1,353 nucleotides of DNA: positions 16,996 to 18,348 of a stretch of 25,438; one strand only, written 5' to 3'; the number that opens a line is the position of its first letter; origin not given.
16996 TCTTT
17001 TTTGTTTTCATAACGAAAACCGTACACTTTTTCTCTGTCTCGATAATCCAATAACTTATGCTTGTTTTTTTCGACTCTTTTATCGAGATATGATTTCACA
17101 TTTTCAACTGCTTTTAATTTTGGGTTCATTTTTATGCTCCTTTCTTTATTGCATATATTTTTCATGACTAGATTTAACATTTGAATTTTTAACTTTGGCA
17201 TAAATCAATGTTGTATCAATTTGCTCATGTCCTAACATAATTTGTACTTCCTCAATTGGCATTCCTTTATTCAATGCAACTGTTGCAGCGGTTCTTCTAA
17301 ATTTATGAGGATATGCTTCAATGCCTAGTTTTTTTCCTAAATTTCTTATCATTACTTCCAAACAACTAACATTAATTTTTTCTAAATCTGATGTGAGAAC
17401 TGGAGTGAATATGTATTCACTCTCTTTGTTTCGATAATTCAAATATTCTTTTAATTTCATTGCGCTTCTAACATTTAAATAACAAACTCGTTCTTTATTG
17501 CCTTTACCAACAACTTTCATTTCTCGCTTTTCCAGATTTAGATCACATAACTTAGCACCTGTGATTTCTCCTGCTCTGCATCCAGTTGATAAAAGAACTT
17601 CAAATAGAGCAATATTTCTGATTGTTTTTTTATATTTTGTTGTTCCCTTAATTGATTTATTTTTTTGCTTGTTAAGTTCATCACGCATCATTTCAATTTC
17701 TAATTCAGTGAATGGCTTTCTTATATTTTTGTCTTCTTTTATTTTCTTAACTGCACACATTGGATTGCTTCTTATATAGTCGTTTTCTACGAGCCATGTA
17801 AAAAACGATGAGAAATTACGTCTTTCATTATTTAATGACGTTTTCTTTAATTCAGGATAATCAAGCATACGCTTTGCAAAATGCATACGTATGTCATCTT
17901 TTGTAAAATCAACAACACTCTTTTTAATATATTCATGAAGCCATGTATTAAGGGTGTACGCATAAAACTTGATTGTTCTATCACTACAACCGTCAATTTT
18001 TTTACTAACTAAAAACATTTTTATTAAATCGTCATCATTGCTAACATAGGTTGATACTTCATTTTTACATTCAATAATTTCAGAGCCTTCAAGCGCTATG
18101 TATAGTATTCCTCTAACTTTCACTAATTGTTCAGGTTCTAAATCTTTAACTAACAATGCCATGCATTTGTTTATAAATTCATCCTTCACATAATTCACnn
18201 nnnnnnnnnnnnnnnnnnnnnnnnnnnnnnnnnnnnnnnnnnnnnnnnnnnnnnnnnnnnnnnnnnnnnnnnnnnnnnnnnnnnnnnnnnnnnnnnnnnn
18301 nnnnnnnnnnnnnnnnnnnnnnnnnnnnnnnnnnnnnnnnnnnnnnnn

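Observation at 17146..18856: Motif-IV-less methyltransferase-like ORF overlapping an intact tyrosine recombinase inside the replication module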

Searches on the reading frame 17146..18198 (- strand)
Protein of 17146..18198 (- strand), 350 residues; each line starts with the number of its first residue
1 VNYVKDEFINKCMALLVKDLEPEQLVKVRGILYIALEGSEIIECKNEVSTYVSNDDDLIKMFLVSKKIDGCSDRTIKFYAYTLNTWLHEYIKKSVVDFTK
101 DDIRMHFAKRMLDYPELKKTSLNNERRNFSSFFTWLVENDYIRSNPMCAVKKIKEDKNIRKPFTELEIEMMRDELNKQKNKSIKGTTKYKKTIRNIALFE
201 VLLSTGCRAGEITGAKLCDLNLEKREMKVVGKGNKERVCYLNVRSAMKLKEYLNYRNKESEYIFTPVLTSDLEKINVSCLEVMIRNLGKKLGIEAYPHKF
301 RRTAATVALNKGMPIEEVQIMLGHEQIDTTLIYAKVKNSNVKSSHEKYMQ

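Call 5: search_protein_families(library=pfam, proteins=[window:17146-18198:-], max_evalue=0.1)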
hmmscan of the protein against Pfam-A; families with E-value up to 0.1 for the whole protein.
window:17146-18198:- (350 aa): 3 families
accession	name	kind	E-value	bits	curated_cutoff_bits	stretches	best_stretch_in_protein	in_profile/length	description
PF00589.27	Phage_integrase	-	1.8e-31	109.7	27.1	1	187-337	15-169/172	Phage integrase family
PF13495.12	Phage_int_SAM_4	-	5.3e-09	36.8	27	1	59-141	2-83/85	Phage integrase, N-terminal SAM-like domain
PF24624.1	Int_N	-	0.056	14.6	27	0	94-154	41-100/100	Phage integrase, N-terminal domain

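Call 6: search_protein_families(library=phrogs, proteins=[window:17146-18198:-], max_evalue=0.01)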
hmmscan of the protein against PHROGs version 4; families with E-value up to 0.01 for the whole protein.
window:17146-18198:- (350 aa): 6 families
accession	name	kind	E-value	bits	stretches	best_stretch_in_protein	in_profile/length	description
phrog_1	-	integration and excision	2.3e-50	173.5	1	57-337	168-436/611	integrase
phrog_216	-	integration and excision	3.7e-33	115.9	1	109-347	6-235/301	integrase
phrog_7685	-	integration and excision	5.8e-06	27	1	177-342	60-229/240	integrase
phrog_7269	-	integration and excision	2.2e-05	25.3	1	280-340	13-73/89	integrase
phrog_23271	-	unknown function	0.0003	21.7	1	293-338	7-52/67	-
phrog_36816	-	unknown function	0.0063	17.5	0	53-105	15-72/182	-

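Call 26: find_homologous_proteins(query=window:17146-18198:-, max_evalue=1e-10)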
Query window:17146-18198:- (350 aa): 6087 proteins with E <= 1e-10 among 8000 candidates; the best 120 are listed.
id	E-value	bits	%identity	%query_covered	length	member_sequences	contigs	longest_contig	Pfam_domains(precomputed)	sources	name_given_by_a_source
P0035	1.8e-221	752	98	99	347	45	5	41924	PF13495.13,PF00589.28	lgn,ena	-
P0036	4.1e-126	438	60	96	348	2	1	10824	PF13495.13,PF00589.28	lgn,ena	-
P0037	3.5e-125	435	60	99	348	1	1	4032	PF13495.13,PF00589.28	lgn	-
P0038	1.3e-120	420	58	99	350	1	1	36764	PF13495.13,PF00589.28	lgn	-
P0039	2.0e-120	420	56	99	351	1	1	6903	PF13495.13,PF00589.28,PF02899.24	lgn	-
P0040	6.4e-120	418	56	99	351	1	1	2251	PF13495.13,PF00589.28,PF02899.24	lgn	-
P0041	8.6e-119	414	55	99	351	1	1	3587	PF13495.13,PF00589.28,PF02899.24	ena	-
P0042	1.7e-118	413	55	99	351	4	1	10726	PF13495.13,PF00589.28,PF02899.24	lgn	-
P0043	1.1e-117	411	55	99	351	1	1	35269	PF13495.13,PF00589.28,PF02899.24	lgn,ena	-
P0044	1.4e-117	410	54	99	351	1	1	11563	PF13495.13,PF00589.28,PF02899.24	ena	-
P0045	1.4e-117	410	54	99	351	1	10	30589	PF13495.13,PF00589.28,PF02899.24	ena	-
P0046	1.6e-117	410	54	99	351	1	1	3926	PF13495.13,PF00589.28,PF02899.24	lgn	-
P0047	1.6e-117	410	54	99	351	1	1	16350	PF13495.13,PF00589.28,PF02899.24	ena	-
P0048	1.7e-117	410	54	99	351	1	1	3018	PF13495.13,PF00589.28,PF02899.24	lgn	-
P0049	1.7e-117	410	54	99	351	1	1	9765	PF13495.13,PF00589.28,PF02899.24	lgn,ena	-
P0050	1.9e-117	410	54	99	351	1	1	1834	PF13495.13,PF00589.28,PF02899.24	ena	-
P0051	2.1e-117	410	54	99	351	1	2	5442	PF13495.13,PF00589.28,PF02899.24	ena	-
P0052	2.5e-117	410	54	99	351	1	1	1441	PF13495.13,PF00589.28,PF02899.24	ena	-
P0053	2.5e-117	410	54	99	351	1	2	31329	PF13495.13,PF00589.28,PF02899.24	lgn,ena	-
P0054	2.7e-117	409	54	99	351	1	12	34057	PF13495.13,PF00589.28,PF02899.24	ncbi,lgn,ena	-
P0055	2.7e-117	409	54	99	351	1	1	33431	PF13495.13,PF00589.28,PF02899.24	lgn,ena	-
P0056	3.9e-117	409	54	99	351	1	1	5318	PF13495.13,PF00589.28,PF02899.24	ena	-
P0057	4.0e-117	409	54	99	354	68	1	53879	PF13495.13,PF00589.28,PF02899.24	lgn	-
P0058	4.2e-117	409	54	99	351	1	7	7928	PF13495.13,PF00589.28,PF02899.24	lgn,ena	-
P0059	4.3e-117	409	54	99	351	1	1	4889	PF13495.13,PF00589.28,PF02899.24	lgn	-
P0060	5.0e-117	409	54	99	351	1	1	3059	PF13495.13,PF00589.28,PF02899.24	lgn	-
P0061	5.8e-117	408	54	99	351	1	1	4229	PF13495.13,PF00589.28,PF02899.24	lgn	-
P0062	1.4e-116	407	54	98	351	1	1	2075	PF13495.13,PF00589.28,PF02899.24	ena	-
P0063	1.8e-116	407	54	99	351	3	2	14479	PF13495.13,PF00589.28,PF02899.24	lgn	-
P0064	2.8e-116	406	54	99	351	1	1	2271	PF13495.13,PF00589.28,PF02899.24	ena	-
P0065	5.2e-116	405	55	95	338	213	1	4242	PF13495.13,PF00589.28,PF02899.24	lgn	-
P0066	7.5e-116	405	54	99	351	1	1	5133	PF13495.13,PF00589.28,PF02899.24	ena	-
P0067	7.3e-115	401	54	99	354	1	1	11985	PF13495.13,PF00589.28,PF02899.24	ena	-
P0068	3.7e-114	399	54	94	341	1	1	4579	PF13495.13,PF00589.28,PF02899.24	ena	-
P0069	5.7e-114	399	55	94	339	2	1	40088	PF13495.13,PF00589.28,PF02899.24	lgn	-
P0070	6.2e-114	398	54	94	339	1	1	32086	PF13495.13,PF00589.28,PF02899.24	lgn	-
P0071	6.4e-114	398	54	94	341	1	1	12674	PF13495.13,PF00589.28,PF02899.24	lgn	-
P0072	1.2e-113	397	53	99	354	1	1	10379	PF13495.13,PF00589.28,PF02899.24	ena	-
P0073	1.2e-113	397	53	99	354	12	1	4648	PF13495.13,PF00589.28,PF02899.24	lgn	-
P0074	1.5e-113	397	53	99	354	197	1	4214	PF13495.13,PF00589.28,PF02899.24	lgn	-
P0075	1.9e-113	397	54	94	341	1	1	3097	PF13495.13,PF00589.28,PF02899.24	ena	-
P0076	2.4e-113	396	54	99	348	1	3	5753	PF13495.13,PF00589.28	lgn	-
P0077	2.5e-113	396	54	94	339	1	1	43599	PF13495.13,PF00589.28,PF02899.24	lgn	-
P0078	2.5e-113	396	54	94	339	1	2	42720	PF13495.13,PF00589.28,PF02899.24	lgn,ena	-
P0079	2.7e-113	396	54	94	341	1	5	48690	PF13495.13,PF00589.28,PF02899.24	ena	-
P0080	2.8e-113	396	54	94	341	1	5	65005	PF13495.13,PF00589.28,PF02899.24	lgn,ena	-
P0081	5.6e-113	395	54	94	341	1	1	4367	PF13495.13,PF00589.28,PF02899.24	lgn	-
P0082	5.8e-113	395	54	94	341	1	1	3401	PF13495.13,PF00589.28,PF02899.24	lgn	-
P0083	6.2e-113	395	54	94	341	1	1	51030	PF13495.13,PF00589.28,PF02899.24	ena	-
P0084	7.5e-113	395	54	94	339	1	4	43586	PF13495.13,PF00589.28,PF02899.24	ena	-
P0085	8.2e-113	395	54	94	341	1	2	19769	PF13495.13,PF00589.28,PF02899.24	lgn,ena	-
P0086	8.3e-113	395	54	94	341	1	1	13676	PF13495.13,PF00589.28,PF02899.24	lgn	-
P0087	9.9e-113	394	54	94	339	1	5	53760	PF13495.13,PF00589.28,PF02899.24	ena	-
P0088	1.0e-112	394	54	94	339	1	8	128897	PF13495.13,PF00589.28,PF02899.24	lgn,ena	-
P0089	1.1e-110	388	56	99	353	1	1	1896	PF13495.13,PF00589.28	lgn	-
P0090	6.8e-110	385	55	99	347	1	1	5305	PF13495.13,PF00589.28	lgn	-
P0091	3.7e-106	373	52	99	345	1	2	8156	PF13495.13,PF00589.28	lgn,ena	-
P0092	3.7e-106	373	52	95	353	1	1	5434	PF13495.13,PF00589.28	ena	-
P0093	3.9e-105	370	52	99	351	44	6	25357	PF00589.28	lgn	-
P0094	3.9e-105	369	53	99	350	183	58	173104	PF13495.13,PF00589.28,PF02899.24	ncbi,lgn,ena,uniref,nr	ncbi:tyrosine-type recombinase/integrase [Holdemania filiformis]|uniref:tyrosine-type recombinase/in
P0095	2.4e-103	364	52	99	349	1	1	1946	PF00589.28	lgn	-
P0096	1.5e-96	341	53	93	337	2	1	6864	PF13495.13,PF00589.28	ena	-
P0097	3.3e-85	304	52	77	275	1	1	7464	PF13495.13,PF00589.28,PF02899.24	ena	-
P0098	3.1e-81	291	54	69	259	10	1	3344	PF13495.13,PF00589.28,PF02899.24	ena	-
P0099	6.7e-81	290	44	99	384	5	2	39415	PF13495.13,PF00589.28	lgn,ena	-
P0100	6.1e-77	277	42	99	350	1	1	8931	PF13495.13,PF00589.28,PF02899.24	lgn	-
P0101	6.5e-76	273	44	99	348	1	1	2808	PF13495.13,PF00589.28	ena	-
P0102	1.3e-74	269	43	99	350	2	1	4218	PF13495.13,PF13102.13,PF00589.28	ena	-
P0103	1.2e-72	263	45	91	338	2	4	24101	PF13495.13,PF00589.28,PF22823.3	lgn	-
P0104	2.9e-72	261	55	68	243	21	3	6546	PF00589.28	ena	-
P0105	3.2e-71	258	53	64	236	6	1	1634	PF13495.13,PF02899.24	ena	-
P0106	2.7e-70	255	40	100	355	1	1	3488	PF13495.13,PF00589.28,PF02899.24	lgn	-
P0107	2.7e-70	255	41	99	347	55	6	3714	PF13495.13,PF00589.28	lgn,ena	-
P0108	4.8e-70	254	42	99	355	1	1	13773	PF13495.13,PF00589.28,PF02899.24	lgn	-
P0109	5.2e-70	254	41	99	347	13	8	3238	PF13495.13,PF00589.28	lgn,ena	-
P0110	9.3e-70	253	42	97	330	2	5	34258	PF13495.13,PF00589.28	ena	-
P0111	9.7e-70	253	41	99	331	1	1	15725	PF13495.13,PF00589.28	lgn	-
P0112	7.2e-69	250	41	99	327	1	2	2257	PF13495.13,PF00589.28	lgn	-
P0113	9.4e-69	250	42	94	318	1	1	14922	PF13495.13,PF00589.28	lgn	-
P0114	1.1e-68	250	44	86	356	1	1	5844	PF13495.13,PF00589.28,PF02899.24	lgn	-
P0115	3.2e-68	248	44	91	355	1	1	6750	PF13495.13,PF00589.28,PF02899.24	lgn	-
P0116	2.3e-67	245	41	94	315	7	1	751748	PF13495.13,PF00589.28,PF02899.24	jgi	-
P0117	2.5e-67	245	40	99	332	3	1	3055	PF13495.13,PF00589.28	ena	-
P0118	2.9e-67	245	43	91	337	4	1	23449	PF13495.13,PF00589.28,PF02899.24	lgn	-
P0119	4.1e-67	245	39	98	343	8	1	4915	PF13495.13,PF00589.28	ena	-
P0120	4.1e-67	245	41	98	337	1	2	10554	PF13495.13,PF00589.28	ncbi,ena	-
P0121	4.1e-67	245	41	99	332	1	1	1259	PF13495.13,PF00589.28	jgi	jgi:site-specific recombinase XerD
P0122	6.2e-67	244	40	100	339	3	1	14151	PF13495.13,PF00589.28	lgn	-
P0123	1.7e-66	243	41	98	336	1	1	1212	PF13495.13,PF00589.28,PF02899.24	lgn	-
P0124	3.8e-66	241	41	98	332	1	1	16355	PF13495.13,PF00589.28,PF02899.24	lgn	-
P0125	3.9e-66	241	40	99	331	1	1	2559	PF13495.13,PF00589.28,PF02899.24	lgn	-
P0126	4.0e-66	241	40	98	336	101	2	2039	PF13495.13,PF00589.28,PF02899.24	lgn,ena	-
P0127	5.0e-66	241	40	99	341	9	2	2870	PF13495.13,PF00589.28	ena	-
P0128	5.0e-66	241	42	100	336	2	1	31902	PF13495.13,PF00589.28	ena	-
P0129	5.5e-66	241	39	99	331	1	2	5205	PF13495.13,PF00589.28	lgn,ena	-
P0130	6.5e-66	241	40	99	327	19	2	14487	PF13495.13,PF00589.28,PF02899.24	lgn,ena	-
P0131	7.1e-66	240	40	99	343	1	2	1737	PF13495.13,PF00589.28,PF02899.24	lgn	-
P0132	8.6e-66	240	40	99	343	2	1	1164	PF13495.13,PF00589.28,PF02899.24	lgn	-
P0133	9.3e-66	240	40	98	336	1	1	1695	PF13495.13,PF00589.28,PF02899.24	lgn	-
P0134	9.3e-66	240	40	99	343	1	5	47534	PF13495.13,PF00589.28,PF02899.24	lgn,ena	-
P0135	1.1e-65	240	40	99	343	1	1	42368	PF13495.13,PF00589.28,PF02899.24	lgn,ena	-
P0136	1.1e-65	240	40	98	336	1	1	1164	PF13495.13,PF00589.28,PF02899.24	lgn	-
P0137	1.2e-65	240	41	100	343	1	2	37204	PF13495.13,PF00589.28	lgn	-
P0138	1.2e-65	240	40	98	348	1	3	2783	PF13495.13,PF00589.28,PF02899.24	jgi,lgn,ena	-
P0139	1.2e-65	240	37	99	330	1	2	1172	PF13495.13,PF00589.28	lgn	-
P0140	1.3e-65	240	40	98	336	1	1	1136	PF13495.13,PF00589.28,PF02899.24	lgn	-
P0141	1.3e-65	240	40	99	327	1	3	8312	PF13495.13,PF00589.28,PF02899.24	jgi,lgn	-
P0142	1.3e-65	240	41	99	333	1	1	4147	PF13495.13,PF00589.28,PF02899.24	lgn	-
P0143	1.4e-65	240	40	99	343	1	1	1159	PF13495.13,PF00589.28,PF02899.24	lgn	-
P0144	1.4e-65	240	40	99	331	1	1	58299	PF13495.13,PF00589.28,PF02899.24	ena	-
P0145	1.6e-65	239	39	95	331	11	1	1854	PF13495.13,PF00589.28,PF22823.3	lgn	-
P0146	1.6e-65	239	40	99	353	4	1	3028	PF13495.13,PF00589.28,PF02899.24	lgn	-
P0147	1.6e-65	239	40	98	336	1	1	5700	PF13495.13,PF00589.28,PF02899.24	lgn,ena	-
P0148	1.6e-65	239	40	98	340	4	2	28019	PF13495.13,PF00589.28,PF02899.24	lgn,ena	-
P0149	1.8e-65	239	40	99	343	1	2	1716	PF13495.13,PF00589.28,PF02899.24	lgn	-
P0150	1.8e-65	239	42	99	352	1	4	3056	PF13495.13,PF00589.28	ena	-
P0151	1.9e-65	239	40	99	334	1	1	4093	PF13495.13,PF00589.28,PF02899.24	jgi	-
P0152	1.9e-65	239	39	99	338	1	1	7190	PF13495.13,PF00589.28,PF02899.24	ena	-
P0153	2.1e-65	239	39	100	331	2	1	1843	PF13495.13,PF22022.3,PF00589.28,PF02899.24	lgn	-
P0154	2.1e-65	239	39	100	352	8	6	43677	PF13495.13,PF00589.28,PF02899.24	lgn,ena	-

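Call 27: find_encoding_contigs(protein=P0054, flank=6000, max_places=3)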
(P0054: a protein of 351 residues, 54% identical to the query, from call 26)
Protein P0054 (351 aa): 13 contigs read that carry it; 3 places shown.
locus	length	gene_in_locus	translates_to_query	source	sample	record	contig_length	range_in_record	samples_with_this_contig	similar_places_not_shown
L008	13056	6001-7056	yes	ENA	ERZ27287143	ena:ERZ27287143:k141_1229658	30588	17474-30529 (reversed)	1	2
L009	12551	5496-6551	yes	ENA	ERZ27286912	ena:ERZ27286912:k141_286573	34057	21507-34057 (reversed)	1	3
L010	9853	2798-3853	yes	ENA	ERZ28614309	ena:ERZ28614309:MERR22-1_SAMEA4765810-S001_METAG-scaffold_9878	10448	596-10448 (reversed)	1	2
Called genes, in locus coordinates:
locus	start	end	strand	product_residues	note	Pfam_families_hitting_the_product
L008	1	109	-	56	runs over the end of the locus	?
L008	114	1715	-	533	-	PF00665:rve, PF22483:Mu-transpos_C_2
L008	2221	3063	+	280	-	-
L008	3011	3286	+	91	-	-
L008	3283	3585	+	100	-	-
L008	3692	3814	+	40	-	-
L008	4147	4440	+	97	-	-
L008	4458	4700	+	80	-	-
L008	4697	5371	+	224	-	PF13392:HNH_3 (weak)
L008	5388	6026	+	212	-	-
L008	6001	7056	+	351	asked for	PF13495:Phage_int_SAM_4, PF02899:Phage_int_SAM_1 (faint), PF00589:Phage_integrase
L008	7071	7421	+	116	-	-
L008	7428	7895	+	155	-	-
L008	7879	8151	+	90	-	-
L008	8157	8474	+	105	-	-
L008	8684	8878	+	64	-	-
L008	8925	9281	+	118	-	PF07374:DUF1492 (weak)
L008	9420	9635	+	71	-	-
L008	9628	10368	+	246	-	PF01844:HNH (weak), PF13671:AAA_33 (weak)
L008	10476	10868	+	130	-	-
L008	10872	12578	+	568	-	PF03354:TerL_ATPase, PF20441:TerL_nuclease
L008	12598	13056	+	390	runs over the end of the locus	PF04860:Phage_portal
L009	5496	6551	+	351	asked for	PF13495:Phage_int_SAM_4, PF02899:Phage_int_SAM_1 (faint), PF00589:Phage_integrase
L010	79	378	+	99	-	-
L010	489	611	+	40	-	-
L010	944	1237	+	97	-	-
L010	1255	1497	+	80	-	-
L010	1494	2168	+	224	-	PF13392:HNH_3 (weak)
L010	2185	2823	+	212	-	-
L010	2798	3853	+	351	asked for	PF13495:Phage_int_SAM_4, PF02899:Phage_int_SAM_1 (faint), PF00589:Phage_integrase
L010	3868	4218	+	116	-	-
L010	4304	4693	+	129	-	-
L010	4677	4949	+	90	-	-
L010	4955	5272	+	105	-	-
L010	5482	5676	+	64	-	-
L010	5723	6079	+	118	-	PF07374:DUF1492 (weak), PF04545:Sigma70_r4 (weak)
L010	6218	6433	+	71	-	-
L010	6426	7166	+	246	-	PF01844:HNH (weak), PF13671:AAA_33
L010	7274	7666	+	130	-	-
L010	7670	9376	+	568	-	PF03354:TerL_ATPase, PF20441:TerL_nuclease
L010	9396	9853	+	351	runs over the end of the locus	?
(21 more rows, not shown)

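Call 28: find_encoding_contigs(protein=P0094, flank=6000, max_places=3)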
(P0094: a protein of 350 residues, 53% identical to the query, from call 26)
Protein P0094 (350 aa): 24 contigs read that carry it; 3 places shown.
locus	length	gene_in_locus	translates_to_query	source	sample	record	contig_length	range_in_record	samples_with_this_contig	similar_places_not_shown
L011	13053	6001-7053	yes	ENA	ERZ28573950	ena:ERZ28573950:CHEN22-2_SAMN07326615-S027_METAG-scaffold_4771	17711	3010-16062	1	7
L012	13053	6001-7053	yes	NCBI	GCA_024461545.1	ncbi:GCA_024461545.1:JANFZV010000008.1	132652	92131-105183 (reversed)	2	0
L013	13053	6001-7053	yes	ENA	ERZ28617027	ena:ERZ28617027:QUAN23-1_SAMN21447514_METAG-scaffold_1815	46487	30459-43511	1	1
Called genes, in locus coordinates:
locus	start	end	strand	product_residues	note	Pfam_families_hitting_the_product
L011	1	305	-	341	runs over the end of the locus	PF00589:Phage_integrase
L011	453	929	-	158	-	-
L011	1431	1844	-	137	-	-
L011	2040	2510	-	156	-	-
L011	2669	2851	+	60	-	-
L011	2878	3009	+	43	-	-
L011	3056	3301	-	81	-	-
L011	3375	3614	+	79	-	-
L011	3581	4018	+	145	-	PF13560:HTH_31 (faint), PF01381:HTH_3 (weak)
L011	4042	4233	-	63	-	-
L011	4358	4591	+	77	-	-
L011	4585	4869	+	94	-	-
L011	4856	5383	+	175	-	PF01832:Glucosaminidase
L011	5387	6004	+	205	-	-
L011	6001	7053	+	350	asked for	PF13495:Phage_int_SAM_4 (weak), PF02899:Phage_int_SAM_1 (faint), PF00589:Phage_integrase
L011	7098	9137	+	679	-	-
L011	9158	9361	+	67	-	PF00313:CSD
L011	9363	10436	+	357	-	-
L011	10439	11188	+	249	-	PF00753:Lactamase_B (weak), PF12706:Lactamase_B_2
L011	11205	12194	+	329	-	-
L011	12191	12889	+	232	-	PF07505:DUF5131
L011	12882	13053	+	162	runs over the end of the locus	PF00436:SSB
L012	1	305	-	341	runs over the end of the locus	PF00589:Phage_integrase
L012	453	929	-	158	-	-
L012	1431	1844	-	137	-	-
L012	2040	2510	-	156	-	-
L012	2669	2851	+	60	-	-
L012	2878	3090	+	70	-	-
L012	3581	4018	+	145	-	PF13560:HTH_31 (faint), PF01381:HTH_3 (weak)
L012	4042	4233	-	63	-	-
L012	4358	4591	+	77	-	-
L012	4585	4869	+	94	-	-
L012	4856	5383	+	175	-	PF01832:Glucosaminidase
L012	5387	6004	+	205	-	-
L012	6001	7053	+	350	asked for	PF13495:Phage_int_SAM_4 (weak), PF02899:Phage_int_SAM_1 (faint), PF00589:Phage_integrase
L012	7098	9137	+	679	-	-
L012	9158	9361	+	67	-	PF00313:CSD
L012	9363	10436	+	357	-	-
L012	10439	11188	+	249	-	PF00753:Lactamase_B (weak), PF12706:Lactamase_B_2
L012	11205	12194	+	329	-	-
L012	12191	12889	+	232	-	PF07505:DUF5131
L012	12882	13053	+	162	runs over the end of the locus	PF00436:SSB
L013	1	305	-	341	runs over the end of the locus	PF00589:Phage_integrase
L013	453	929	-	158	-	-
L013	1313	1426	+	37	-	-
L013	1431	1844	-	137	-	-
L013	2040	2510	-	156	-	-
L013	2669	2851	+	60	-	-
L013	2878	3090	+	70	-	-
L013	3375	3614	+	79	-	-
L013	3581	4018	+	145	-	PF13560:HTH_31 (faint), PF01381:HTH_3 (weak)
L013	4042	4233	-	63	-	-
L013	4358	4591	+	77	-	-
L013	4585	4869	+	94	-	-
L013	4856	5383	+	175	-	PF01832:Glucosaminidase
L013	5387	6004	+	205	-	-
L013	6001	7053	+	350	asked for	PF13495:Phage_int_SAM_4 (weak), PF02899:Phage_int_SAM_1 (faint), PF00589:Phage_integrase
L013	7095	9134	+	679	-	-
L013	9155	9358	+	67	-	PF00313:CSD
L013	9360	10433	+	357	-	-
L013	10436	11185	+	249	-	PF00753:Lactamase_B (weak), PF12706:Lactamase_B_2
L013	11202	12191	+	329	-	-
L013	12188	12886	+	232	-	PF07505:DUF5131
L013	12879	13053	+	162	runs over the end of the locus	PF00436:SSB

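Call 36: find_encoding_contigs(protein=P0116, flank=6000, max_places=2)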
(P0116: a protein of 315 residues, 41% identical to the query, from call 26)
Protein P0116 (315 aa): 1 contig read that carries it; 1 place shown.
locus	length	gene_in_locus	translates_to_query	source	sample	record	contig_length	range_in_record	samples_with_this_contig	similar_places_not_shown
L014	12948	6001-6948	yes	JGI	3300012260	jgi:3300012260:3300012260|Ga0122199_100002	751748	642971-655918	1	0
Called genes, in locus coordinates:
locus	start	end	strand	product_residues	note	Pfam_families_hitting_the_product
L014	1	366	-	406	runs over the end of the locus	PF01134:GIDA (faint), PF01262:AlaDh_PNT_C (faint), PF03486:HI0933_like (faint), PF07992:Pyr_redox_2, PF13450:NAD_binding_8 (faint), PF13738:Pyr_redox_3, PF00070:Pyr_redox, PF18267:Rubredoxin_C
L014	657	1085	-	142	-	PF05067:Mn_catalase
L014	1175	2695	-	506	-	PF00239:Resolvase, PF07508:Recombinase, PF13408:Zn_ribbon_recom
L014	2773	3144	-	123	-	PF13240:Zn_Ribbon_1 (weak)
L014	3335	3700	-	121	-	PF12844:HTH_19, PF13560:HTH_31, PF01381:HTH_3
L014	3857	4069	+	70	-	PF12844:HTH_19, PF13560:HTH_31 (weak), PF01381:HTH_3, PF07022:Phage_CI_repr (weak)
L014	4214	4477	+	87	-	-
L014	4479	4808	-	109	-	-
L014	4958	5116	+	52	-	-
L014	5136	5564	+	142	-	PF01381:HTH_3 (weak)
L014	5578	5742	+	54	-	-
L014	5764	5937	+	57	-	-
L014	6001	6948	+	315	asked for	PF13495:Phage_int_SAM_4, PF02899:Phage_int_SAM_1 (weak), PF00589:Phage_integrase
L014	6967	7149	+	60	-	-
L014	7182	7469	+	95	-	-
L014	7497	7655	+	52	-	-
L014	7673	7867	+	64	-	-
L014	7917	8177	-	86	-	-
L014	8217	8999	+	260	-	PF02086:MethyltransfD12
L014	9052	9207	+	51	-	-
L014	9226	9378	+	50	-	-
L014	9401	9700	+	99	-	-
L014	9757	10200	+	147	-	PF05263:DUF722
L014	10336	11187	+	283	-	PF13730:HTH_36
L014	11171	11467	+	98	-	-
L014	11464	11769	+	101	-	PF14359:DUF4406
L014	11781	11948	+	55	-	-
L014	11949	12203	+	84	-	-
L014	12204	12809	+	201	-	PF13392:HNH_3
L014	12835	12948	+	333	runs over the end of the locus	PF04245:NA37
